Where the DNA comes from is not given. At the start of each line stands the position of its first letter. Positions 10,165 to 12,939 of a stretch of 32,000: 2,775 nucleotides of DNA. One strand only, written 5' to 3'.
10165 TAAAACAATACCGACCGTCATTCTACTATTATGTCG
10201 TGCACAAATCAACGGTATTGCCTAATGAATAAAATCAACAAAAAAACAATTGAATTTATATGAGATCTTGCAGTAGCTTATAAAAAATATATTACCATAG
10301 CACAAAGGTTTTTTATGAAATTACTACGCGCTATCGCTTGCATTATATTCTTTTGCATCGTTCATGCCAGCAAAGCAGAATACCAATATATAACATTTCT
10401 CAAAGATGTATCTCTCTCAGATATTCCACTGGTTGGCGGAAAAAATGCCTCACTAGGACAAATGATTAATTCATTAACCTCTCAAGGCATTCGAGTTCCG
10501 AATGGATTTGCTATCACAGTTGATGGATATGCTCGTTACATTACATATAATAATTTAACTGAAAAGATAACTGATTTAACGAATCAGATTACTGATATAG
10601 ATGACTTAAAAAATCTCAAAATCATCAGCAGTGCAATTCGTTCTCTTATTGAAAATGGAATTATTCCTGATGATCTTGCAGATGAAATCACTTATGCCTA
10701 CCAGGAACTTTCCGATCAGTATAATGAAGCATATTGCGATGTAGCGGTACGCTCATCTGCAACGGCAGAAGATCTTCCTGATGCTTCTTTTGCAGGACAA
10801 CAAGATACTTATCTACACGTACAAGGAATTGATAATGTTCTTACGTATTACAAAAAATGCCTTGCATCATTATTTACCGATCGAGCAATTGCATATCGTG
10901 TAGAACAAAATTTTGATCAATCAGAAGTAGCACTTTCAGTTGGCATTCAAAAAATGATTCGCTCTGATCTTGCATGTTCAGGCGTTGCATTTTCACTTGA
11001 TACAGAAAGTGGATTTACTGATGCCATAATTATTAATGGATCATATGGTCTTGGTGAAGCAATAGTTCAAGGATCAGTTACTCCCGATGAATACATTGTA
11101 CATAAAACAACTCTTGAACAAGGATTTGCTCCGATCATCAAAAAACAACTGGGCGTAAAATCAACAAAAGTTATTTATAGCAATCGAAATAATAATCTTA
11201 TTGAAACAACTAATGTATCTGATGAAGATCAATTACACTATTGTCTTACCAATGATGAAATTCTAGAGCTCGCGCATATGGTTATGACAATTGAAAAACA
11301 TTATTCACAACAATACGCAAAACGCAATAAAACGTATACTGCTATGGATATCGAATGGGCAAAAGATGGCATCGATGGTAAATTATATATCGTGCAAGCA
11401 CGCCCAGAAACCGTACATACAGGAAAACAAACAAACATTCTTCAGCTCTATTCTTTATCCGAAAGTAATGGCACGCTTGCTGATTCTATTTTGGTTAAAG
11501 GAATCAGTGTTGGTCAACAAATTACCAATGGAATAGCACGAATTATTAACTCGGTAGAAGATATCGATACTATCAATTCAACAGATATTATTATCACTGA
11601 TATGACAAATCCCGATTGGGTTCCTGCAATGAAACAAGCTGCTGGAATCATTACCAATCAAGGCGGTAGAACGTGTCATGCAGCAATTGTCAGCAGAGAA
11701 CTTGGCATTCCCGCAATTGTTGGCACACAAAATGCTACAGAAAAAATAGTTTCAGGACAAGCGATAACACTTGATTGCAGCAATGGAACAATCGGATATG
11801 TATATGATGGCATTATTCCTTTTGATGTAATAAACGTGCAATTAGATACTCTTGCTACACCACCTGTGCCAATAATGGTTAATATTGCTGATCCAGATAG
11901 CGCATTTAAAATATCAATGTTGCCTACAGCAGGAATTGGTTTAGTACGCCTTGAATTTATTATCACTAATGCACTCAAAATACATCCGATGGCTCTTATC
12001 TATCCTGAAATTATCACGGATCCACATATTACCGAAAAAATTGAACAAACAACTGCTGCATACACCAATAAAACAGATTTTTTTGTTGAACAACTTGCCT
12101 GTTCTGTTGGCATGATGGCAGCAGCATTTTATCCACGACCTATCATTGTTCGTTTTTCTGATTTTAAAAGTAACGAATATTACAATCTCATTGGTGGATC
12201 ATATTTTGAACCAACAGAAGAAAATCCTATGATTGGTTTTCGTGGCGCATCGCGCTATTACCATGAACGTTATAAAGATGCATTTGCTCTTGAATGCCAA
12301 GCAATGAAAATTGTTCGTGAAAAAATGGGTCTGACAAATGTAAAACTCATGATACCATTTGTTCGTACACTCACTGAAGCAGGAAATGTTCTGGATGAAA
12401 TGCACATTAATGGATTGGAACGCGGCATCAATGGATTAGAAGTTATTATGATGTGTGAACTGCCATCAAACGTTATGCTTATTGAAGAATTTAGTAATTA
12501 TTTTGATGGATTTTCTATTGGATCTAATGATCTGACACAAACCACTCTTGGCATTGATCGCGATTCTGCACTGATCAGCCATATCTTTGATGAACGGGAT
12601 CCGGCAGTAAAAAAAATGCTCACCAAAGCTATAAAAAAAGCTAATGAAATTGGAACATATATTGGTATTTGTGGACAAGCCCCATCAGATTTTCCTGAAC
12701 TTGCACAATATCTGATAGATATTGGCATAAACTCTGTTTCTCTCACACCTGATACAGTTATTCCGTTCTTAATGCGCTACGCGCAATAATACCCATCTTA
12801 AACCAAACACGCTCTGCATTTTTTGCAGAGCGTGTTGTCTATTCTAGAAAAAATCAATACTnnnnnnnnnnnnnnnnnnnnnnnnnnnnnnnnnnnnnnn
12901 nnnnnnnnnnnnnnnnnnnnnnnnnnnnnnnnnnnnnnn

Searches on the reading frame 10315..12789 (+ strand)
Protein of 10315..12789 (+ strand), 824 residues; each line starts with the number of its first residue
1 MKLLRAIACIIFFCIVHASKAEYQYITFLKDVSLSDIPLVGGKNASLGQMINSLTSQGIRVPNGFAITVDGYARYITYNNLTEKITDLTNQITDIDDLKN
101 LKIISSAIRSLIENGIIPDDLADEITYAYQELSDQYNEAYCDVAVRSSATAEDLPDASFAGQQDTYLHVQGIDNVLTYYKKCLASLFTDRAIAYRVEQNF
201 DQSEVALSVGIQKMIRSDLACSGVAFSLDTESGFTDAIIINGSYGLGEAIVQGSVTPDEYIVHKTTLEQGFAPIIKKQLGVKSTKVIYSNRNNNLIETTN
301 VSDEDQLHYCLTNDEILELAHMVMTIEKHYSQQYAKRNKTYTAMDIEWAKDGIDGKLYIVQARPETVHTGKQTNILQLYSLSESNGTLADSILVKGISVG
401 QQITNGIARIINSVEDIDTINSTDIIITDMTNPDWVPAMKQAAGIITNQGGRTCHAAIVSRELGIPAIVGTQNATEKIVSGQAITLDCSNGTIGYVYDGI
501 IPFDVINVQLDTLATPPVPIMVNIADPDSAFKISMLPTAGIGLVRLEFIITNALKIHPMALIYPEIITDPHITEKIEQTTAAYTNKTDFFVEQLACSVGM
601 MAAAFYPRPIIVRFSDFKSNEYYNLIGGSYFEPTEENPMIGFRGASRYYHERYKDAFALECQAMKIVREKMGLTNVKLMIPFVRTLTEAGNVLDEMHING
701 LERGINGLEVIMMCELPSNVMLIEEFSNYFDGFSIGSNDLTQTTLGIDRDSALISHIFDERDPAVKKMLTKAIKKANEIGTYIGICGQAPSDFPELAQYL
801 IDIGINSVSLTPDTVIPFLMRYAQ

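Call 5: search_protein_families(library=pfam, proteins=[window:10315-12789:+], max_evalue=0.00001)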
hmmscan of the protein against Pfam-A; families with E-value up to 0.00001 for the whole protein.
window:10315-12789:+ (824 aa): 3 families
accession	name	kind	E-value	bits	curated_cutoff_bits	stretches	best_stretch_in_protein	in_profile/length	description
PF01326.24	PPDK_N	-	4.1e-116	388.3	27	1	38-373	2-317/328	Pyruvate phosphate dikinase, AMP/ATP-binding domain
PF02896.24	PEP-utilizers_C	-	4.6e-56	190.6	22.8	1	517-816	19-282/293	PEP-utilising enzyme, PEP-binding domain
PF00391.29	PEP-utilizers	-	1.4e-28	98.7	23.1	1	422-491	3-72/72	PEP-utilising enzyme, mobile domain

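Call 38: list_cluster_members(proteins=[P0001, window:10315-12789:+, window:20257-21480:+, window:22930-23220:+])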
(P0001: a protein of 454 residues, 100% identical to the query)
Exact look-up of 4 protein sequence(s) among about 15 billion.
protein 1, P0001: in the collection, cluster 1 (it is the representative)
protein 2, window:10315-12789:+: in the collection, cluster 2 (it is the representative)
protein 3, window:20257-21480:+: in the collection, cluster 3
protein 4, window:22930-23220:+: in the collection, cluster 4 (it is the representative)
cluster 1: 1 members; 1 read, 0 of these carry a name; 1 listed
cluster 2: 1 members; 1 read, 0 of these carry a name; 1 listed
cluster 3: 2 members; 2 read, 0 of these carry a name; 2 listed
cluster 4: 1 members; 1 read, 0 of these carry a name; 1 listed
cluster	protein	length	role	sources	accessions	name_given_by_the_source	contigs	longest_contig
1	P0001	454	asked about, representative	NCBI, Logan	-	-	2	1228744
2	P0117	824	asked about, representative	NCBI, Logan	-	-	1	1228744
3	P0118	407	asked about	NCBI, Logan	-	-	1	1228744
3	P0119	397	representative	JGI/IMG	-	-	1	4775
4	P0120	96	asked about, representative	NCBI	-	-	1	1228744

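Call 53: find_homologous_proteins(query=window:10315-12789:+, max_evalue=1e-50)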
Query window:10315-12789:+ (824 aa): 8000 proteins with E <= 1e-50 among 8000 candidates; the best 120 are listed.
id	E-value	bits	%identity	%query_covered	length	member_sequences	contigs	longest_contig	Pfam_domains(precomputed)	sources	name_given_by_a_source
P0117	0.0e+0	1847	100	100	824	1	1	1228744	PF00391.30,PF02896.25,PF01326.25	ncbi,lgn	-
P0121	0.0e+0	1557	83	100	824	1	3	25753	PF00391.30,PF02896.25,PF01326.25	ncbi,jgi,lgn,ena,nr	ncbi:MAG TPA: phosphoenolpyruvate synthase [Candidatus Babeliales bacterium]|nr:phosphoenolpyruvate 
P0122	0.0e+0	1538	83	100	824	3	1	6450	PF00391.30,PF02896.25,PF01326.25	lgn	-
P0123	0.0e+0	1517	82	100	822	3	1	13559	PF00391.30,PF02896.25,PF01326.25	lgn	-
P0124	0.0e+0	1515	81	100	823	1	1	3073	PF00391.30,PF02896.25,PF01326.25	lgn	-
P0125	0.0e+0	1514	81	100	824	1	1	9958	PF00391.30,PF02896.25,PF01326.25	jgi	jgi:pyruvate, water dikinase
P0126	0.0e+0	1505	81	100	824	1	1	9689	PF00391.30,PF02896.25,PF01326.25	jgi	jgi:pyruvate,water dikinase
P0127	0.0e+0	1497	81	100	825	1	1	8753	PF00391.30,PF02896.25,PF01326.25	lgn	-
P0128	0.0e+0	1496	81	100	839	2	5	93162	PF00391.30,PF02896.25,PF01326.25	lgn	-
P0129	0.0e+0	1496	81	100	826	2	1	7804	PF00391.30,PF02896.25,PF01326.25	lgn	-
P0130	0.0e+0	1492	82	99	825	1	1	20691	PF00391.30,PF02896.25,PF01326.25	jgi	jgi:pyruvate, water dikinase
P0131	0.0e+0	1491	80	100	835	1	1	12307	PF00391.30,PF02896.25,PF01326.25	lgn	-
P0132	0.0e+0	1484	79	100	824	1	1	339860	PF00391.30,PF02896.25,PF01326.25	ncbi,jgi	-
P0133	0.0e+0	1478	80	100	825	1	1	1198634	PF00391.30,PF02896.25,PF01326.25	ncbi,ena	-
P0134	0.0e+0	1474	79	100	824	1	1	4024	PF00391.30,PF02896.25,PF01326.25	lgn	-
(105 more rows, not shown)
